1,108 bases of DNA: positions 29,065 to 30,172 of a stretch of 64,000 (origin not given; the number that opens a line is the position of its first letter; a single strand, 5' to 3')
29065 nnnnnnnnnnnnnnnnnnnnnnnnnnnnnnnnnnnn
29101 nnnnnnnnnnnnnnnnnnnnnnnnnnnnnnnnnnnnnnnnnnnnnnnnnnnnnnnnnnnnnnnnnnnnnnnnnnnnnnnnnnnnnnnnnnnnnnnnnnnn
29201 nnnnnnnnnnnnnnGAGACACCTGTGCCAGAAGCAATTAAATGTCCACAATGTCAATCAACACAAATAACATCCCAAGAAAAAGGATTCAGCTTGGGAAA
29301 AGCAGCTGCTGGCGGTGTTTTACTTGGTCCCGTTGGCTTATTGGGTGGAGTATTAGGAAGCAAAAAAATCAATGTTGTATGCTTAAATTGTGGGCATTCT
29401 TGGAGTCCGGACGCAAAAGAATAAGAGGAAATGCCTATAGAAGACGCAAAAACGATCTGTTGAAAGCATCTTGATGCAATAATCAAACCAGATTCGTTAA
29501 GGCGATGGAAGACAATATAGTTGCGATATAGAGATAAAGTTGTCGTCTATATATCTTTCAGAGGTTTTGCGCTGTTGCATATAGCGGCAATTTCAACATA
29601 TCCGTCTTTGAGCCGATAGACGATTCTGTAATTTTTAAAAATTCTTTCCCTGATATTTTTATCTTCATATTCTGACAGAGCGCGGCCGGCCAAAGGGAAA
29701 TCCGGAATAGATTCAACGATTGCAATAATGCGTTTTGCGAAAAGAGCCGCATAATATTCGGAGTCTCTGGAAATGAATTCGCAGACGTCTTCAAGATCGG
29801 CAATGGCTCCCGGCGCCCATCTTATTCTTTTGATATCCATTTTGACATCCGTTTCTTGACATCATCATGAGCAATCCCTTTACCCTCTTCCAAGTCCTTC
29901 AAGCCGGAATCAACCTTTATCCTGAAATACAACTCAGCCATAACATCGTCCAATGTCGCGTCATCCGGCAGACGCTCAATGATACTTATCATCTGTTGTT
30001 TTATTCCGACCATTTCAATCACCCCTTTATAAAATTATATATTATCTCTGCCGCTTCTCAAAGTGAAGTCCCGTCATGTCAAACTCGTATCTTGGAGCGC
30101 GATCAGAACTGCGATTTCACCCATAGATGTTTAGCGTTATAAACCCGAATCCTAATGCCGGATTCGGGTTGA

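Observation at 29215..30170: AT-rich insert carrying a RelE/ParE TA pair has fused a zinc-ribbon-like tail onto thioredoxin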

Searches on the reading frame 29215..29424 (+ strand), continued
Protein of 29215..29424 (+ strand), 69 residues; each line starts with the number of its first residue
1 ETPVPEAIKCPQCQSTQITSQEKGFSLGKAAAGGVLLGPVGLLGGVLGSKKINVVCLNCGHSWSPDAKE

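Call 67: search_solved_structures(query=A1, max_evalue=10)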
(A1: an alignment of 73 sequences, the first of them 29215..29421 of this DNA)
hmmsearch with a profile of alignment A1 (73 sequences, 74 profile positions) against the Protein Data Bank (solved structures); distinct sequences matched with E-value up to 10: 30.
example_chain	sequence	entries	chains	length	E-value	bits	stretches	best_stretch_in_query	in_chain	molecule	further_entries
1qyp_A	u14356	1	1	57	0.079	16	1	54-68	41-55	RNA POLYMERASE II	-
1mey_C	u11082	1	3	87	0.16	15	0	5-20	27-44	CONSENSUS ZINC FINGER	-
8hil_L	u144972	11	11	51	0.16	15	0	54-70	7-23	DNA-directed RNA polymerases II, IV and V subunit 12 | DNA-directed RNA polymerase II, IV and V subunit 12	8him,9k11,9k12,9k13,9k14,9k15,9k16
2i13_A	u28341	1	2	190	0.2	14.7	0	6-19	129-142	Aart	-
3a43_A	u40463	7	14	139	0.24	14.5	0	55-71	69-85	Hydrogenase nickel incorporation protein hypA | Probable hydrogenase nickel incorporation protein HypA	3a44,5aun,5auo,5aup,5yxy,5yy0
7eu0_L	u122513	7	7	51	0.29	14.2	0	55-70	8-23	DNA-directed RNA polymerases II, IV and V subunit 12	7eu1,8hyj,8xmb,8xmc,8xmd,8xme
4qiw_P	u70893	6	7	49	0.32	14.1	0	55-69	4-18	DNA-directed RNA polymerase subunit P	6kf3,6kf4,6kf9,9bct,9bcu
9mu7_L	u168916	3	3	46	0.41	13.7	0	55-71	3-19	DNA-directed RNA polymerase II subunit RPB12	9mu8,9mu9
7zok_A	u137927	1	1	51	0.7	13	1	50-69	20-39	Adventurous gliding motility protein X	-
7ob9_I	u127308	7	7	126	0.73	12.9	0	53-68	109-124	DNA-directed RNA polymerase I subunit RPA12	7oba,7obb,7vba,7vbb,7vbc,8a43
3h0g_L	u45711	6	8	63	0.9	12.6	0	53-71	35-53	DNA-directed RNA polymerases I, II, and III subunit RPABC4 | RNA polymerase II subunit Rpb12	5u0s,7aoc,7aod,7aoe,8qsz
9eh1_L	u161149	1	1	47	0.94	12.5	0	56-72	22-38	RNA polymerase II subunit K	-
2nb9_A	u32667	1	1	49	1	12.4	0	51-70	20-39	Uncharacterized protein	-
6htj_A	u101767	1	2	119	1.3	12.1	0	11-28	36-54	Nucleic-acid-binding protein containing a Zn-ribbon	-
36ro_P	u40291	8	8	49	1.3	12.1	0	56-69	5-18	DNA-directed RNA polymerase subunit Rpo12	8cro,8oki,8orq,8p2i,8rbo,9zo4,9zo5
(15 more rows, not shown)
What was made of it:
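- Tried and rejected: A profile search against PDB sequences likewise gave nothing below E 0.08 (call 67).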

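Call 70: search_protein_families(library=phrogs, proteins=[window:29215-29421:+, P0001, P0002, P0047, P0065], max_evalue=0.01)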
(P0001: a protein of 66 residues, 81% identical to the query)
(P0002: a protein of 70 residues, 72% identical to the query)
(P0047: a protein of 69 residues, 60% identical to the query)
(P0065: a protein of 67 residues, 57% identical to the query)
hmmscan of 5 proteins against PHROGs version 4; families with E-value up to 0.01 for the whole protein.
window:29215-29421:+ (69 aa): 10 families
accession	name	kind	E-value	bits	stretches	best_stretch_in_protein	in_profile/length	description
phrog_2546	-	unknown function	3.2e-21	77.3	1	7-64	122-179/180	-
phrog_3845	-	unknown function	1.9e-18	68.1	1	7-64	154-213/216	-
phrog_24502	-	other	4e-14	54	1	7-63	113-174/177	zinc-finger domain protein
phrog_6837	-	unknown function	3.6e-11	44.5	1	6-62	69-129/134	-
phrog_37018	-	unknown function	1.3e-08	36.2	1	6-62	92-152/157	-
phrog_9859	-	unknown function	2.5e-08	35.2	1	7-61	53-111/116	-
phrog_2242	-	unknown function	2.1e-07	32.1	1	8-62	133-192/197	-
phrog_888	-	unknown function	9.7e-06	26.5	1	7-58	115-171/271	-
phrog_17658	-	unknown function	1.1e-05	26.4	1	13-51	69-107/176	-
phrog_20920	-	unknown function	0.0075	17.7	1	26-57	58-90/115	-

P0001 (66 aa): 10 families
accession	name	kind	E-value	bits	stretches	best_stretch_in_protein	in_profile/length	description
phrog_2546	-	unknown function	1.7e-19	71.7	1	4-61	122-179/180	-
phrog_3845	-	unknown function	1.8e-17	64.9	1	4-62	154-214/216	-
phrog_24502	-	other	1.4e-13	52.2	1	2-60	111-174/177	zinc-finger domain protein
phrog_6837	-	unknown function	5.8e-11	43.8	1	3-59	69-129/134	-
phrog_37018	-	unknown function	5e-08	34.3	1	4-59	93-152/157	-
phrog_9859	-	unknown function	5.2e-08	34.1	1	4-58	53-111/116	-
phrog_2242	-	unknown function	1.1e-06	29.8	1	5-60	133-193/197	-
phrog_17658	-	unknown function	6.3e-05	24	1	13-48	72-107/176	-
phrog_888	-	unknown function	0.00055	20.8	1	5-49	116-164/271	-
phrog_23186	-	unknown function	0.0054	17.8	0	46-59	45-58/67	-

P0002 (70 aa): 10 families
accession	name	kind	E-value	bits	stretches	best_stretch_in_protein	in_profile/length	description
phrog_2546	-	unknown function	1.7e-23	84.8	1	9-68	121-180/180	-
phrog_3845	-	unknown function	8.1e-18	66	1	10-67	154-213/216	-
phrog_24502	-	other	7e-11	43.4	1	10-66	113-174/177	zinc-finger domain protein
phrog_6837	-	unknown function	1.9e-09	38.9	1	9-67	69-131/134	-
phrog_37018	-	unknown function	1.7e-07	32.6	1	10-67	93-154/157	-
phrog_9859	-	unknown function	5.3e-07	30.9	1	9-66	52-113/116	-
phrog_2242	-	unknown function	1e-05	26.6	1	10-68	132-195/197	-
phrog_888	-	unknown function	2.4e-05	25.2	1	11-62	116-172/271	-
phrog_17658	-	unknown function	3.5e-05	24.8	1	18-55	71-108/176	-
phrog_20920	-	unknown function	0.0003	22.2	1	29-60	58-90/115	-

P0047 (69 aa): 10 families
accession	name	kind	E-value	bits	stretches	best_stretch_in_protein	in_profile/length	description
phrog_2546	-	unknown function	8.5e-12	46.7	1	5-62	122-175/180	-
phrog_24502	-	other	1.6e-10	42.2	1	4-64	112-173/177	zinc-finger domain protein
phrog_37018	-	unknown function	9.3e-09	36.7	1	6-65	94-153/157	-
phrog_6837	-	unknown function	2.2e-08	35.5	1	6-66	71-131/134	-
phrog_3845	-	unknown function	5.6e-08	33.9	1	6-65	155-212/216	-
phrog_2242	-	unknown function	5.8e-08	33.9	1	7-64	134-192/197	-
phrog_9859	-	unknown function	2.8e-06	28.5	1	8-65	56-113/116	-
phrog_888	-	unknown function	8.3e-06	26.7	1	7-61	117-174/271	-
phrog_17658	-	unknown function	2.3e-05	25.4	1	18-54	72-108/176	-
phrog_20920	-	unknown function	0.00083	20.8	1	23-56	53-86/115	-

P0065 (67 aa): 10 families
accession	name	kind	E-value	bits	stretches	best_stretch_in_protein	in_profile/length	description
phrog_2546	-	unknown function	3.3e-11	44.7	1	7-63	124-176/180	-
phrog_24502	-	other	6.1e-09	37.1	1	7-62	115-171/177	zinc-finger domain protein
phrog_6837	-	unknown function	2.7e-08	35.1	1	7-63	72-128/134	-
phrog_37018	-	unknown function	6.2e-08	34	1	7-63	95-151/157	-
phrog_2242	-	unknown function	1.7e-07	32.4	1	8-63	135-191/197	-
phrog_3845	-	unknown function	1.8e-07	32.2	1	7-64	156-211/216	-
phrog_9859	-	unknown function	1.2e-06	29.7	1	8-63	56-111/116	-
phrog_17658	-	unknown function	8.2e-06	26.9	1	22-56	75-110/176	-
phrog_888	-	unknown function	1.4e-05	26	1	20-63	129-176/271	-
phrog_20920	-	unknown function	0.0012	20.3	1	27-56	57-86/115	-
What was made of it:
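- Ten PHROG families match, each in a stretch at or near the profile's C-terminal end (call 70).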

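Call 71: search_protein_families(library=padloc, proteins=[window:29215-29421:+, P0001], max_evalue=0.001)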
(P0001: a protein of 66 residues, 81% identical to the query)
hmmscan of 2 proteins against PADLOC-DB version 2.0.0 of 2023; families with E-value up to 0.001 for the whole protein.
window:29215-29421:+ (69 aa): 0 families

P0001 (66 aa): 0 families

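Call 72: search_dna_similar(query=window:29215-29421:+, collection=phages, mode=protein, max_evalue=0.001, max_rows=25)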
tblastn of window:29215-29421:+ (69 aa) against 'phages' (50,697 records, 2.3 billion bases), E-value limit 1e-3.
Records with a match: 1; places in all: 1; records where one place covers at least 80% of the query: 0.
Best place of each record, by identity: <60% 1.
By first word of the organism name: Solobacterium 1.
By host as written in the record: Solobacterium moorei 1.
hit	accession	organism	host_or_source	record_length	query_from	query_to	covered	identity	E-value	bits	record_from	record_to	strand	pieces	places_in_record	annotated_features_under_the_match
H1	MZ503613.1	Solobacterium phage SMO_1P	Solobacterium moorei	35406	9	63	80%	52.7%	1e-3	40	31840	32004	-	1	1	putative ribosomal protein L7/L12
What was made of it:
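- Tried and rejected: GenBank phages. tblastn gave one weak hit, Solobacterium phage SMO_1P, annotated as L7/L12 (call 72).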

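Call 73: search_protein_families(library=pfam, alignment_id=A1, max_evalue=0.01)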
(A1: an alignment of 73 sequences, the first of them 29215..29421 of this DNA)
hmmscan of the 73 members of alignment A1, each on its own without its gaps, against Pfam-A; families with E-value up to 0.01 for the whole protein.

A. member 1, window:29215-29421:+ (69 aa): 6 families
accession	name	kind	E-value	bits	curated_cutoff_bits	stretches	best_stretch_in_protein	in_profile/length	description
PF10601.15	zf-LITAF-like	-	0.00016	22.2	23.8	1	4-61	2-64/70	LITAF-like zinc ribbon domain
PF24029.1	DUF7340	-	0.0022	18.2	27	0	53-66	38-51/62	Domain of unknown function (DUF7340)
PF01096.23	Zn_ribbon_TFIIS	-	0.003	17.8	21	0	53-64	28-39/39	Transcription factor S-II (TFIIS)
PF08271.17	Zn_Ribbon_TF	-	0.0034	17.4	29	0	9-19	2-12/43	TFIIB zinc-binding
PF08274.17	Zn_Ribbon_YjdM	-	0.0041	17.6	30.8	0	9-15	4-10/30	PhnA Zinc-Ribbon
PF23451.1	Zn_ribbon_PaaD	-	0.0089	16.1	27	0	6-21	13-28/53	PaaD zinc beta ribbon domain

B. families by the number of members that match (of 73 scanned): 69 families (the first 25 are shown)
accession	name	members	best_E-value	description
PF01096.23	Zn_ribbon_TFIIS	28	3.1e-05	Transcription factor S-II (TFIIS)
PF08271.17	Zn_Ribbon_TF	25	0.00017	TFIIB zinc-binding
PF13248.11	Zn_ribbon_3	24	7.1e-09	zinc-ribbon domain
PF13717.11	Zn_ribbon_4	23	4.2e-05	zinc-ribbon domain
PF10601.15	zf-LITAF-like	21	2.2e-05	LITAF-like zinc ribbon domain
PF23451.1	Zn_ribbon_PaaD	20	0.00049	PaaD zinc beta ribbon domain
PF14354.12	Lar_restr_allev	18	2e-05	Restriction alleviation protein Lar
PF13240.11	Zn_Ribbon_1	15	2.8e-07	zinc-ribbon domain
PF20721.2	C19orf12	14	0.0027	C19orf12-like protein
PF09723.15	Zn_ribbon_8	13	0.00014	Zinc ribbon domain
PF21817.3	CapR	13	0.00078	CapR homology domain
PF12773.13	DZR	12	8.6e-08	Double zinc ribbon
PF07754.17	HVO_2753_ZBP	11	0.00036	Small zinc finger protein HVO_2753-like, Zn-binding pocket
PF01155.25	HypA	8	0.00014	Hydrogenase/urease nickel incorporation, metallochaperone, hypA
PF18912.6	DZR_2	7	2e-05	Double zinc ribbon domain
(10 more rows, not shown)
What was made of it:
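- On LITAF-like zinc ribbon (PF10601): 21 of 73 relatives match at E <= 0.01 (call 73).
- The C19orf12 glycine-zipper region is hit by 14 of 73 (call 73). Glycine-zipper pattern, and a hit to the C19orf12 zipper region (call 73).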

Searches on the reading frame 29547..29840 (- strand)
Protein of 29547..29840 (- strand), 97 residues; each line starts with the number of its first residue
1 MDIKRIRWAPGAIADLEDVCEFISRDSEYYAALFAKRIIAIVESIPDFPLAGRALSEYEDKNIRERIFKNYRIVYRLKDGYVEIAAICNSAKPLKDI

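Call 4: search_protein_families(library=pfam, proteins=[window:29547-29840:-], max_evalue=1)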
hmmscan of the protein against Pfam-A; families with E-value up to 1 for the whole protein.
window:29547-29840:- (97 aa): 2 families
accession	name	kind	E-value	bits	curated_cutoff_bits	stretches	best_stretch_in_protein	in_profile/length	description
PF05016.21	ParE_toxin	-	1.7e-13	51.4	23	1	6-87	1-82/89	ParE toxin of type II toxin-antitoxin system, parDE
PF06769.20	YoeB_toxin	-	0.11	13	27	1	35-86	20-75/80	YoeB-like toxin of bacterial type II toxin-antitoxin system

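Call 5: search_protein_families(library=ncbifam, proteins=[window:29547-29840:-], max_evalue=1)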
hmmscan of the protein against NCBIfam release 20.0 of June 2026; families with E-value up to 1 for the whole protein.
window:29547-29840:- (97 aa): 1 family
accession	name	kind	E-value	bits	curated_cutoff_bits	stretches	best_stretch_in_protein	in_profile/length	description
TIGR02385.1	RelE_StbE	subfamily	0.0062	17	27.9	1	5-85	1-77/88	type II toxin-antitoxin system mRNA interferase toxin, RelE/StbE family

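Call 45: find_related_loci(query=window:29547-29840:-, collection=metagenome_contigs, flank=3000)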
Query window:29547-29840:- (97 aa) in metagenome_contigs; peptide patterns used: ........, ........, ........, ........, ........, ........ (x = any residue, [..] = any of these).
174 stretches matched a pattern; 34 encode a relative of the query (tblastn E <= 1e-3); 34 distinct loci.
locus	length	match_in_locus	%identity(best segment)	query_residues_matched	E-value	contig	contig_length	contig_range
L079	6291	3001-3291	90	1-97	2e-55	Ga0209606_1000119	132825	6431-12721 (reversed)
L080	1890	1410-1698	88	1-97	1e-42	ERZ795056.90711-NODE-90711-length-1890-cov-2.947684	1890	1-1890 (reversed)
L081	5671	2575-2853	60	5-97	5e-37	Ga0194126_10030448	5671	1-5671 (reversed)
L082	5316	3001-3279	41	3-95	5e-23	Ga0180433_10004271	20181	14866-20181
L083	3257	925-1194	41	6-95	1e-19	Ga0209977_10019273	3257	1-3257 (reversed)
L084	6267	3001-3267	43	5-92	2e-19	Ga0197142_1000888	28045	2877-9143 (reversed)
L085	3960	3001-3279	37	4-97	1e-18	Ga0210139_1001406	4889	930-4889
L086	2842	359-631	40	5-95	3e-18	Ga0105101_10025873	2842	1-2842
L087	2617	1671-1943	40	5-95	3e-18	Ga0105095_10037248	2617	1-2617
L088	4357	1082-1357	42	5-95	6e-18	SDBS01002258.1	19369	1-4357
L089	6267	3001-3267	42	5-92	2e-18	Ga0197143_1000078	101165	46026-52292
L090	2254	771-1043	36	5-95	2e-17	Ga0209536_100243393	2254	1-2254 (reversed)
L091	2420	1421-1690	40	6-95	4e-17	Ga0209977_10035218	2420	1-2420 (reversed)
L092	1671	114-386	38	5-95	2e-16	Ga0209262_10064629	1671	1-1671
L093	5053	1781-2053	36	5-95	3e-16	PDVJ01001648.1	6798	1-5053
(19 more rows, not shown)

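Call 70: search_protein_families(library=phrogs, proteins=[window:29547-29840:-], max_evalue=0.01)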
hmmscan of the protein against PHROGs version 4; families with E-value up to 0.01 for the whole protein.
window:29547-29840:- (97 aa): 3 families
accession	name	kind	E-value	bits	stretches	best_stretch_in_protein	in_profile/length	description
phrog_2455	-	unknown function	5.4e-14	53.3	1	5-92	4-93/99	-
phrog_1213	-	moron, auxiliary metabolic gene and host takeover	0.00094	20.7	1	35-86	23-77/88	RelE-like toxin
phrog_5232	-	moron, auxiliary metabolic gene and host takeover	0.0033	18.3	1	29-90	30-89/97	toxin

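Call 71: search_protein_families(library=padloc, proteins=[window:29547-29840:-], max_evalue=0.001)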
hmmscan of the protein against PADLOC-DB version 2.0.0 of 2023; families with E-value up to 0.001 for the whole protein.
window:29547-29840:- (97 aa): 0 families

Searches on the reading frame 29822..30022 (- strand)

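Call 4: search_protein_families(library=pfam, proteins=[window:29822-30022:-], max_evalue=1)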
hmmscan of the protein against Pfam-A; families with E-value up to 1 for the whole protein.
window:29822-30022:- (66 aa): 0 families

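Call 5: search_protein_families(library=ncbifam, proteins=[window:29822-30022:-], max_evalue=1)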
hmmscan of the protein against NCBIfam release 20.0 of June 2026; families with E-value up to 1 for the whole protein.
window:29822-30022:- (66 aa): 3 families
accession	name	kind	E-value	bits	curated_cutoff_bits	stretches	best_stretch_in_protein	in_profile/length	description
NF050103.1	TA_RelB_antitoxin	equivalog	0.012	15.7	50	1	33-59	21-45/45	type II toxin-antitoxin system RelB family antitoxin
NF050811.1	RelB_ParD_antitoxin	subfamily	0.041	14.1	60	1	35-59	58-82/83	type II toxin-antitoxin system RelB/ParD family antitoxin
NF007271.0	PRK09726.1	equivalog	0.046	13.7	79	1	4-28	34-58/88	type II toxin-antitoxin system antitoxin HipB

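Call 70: search_protein_families(library=phrogs, proteins=[window:29822-30013:-], max_evalue=0.01)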
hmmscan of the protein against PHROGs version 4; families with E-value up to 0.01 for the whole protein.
window:29822-30013:- (63 aa): 0 families

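Call 71: search_protein_families(library=padloc, proteins=[window:29822-30013:-], max_evalue=0.001)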
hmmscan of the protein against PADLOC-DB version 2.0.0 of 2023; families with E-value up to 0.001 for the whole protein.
window:29822-30013:- (63 aa): 0 families
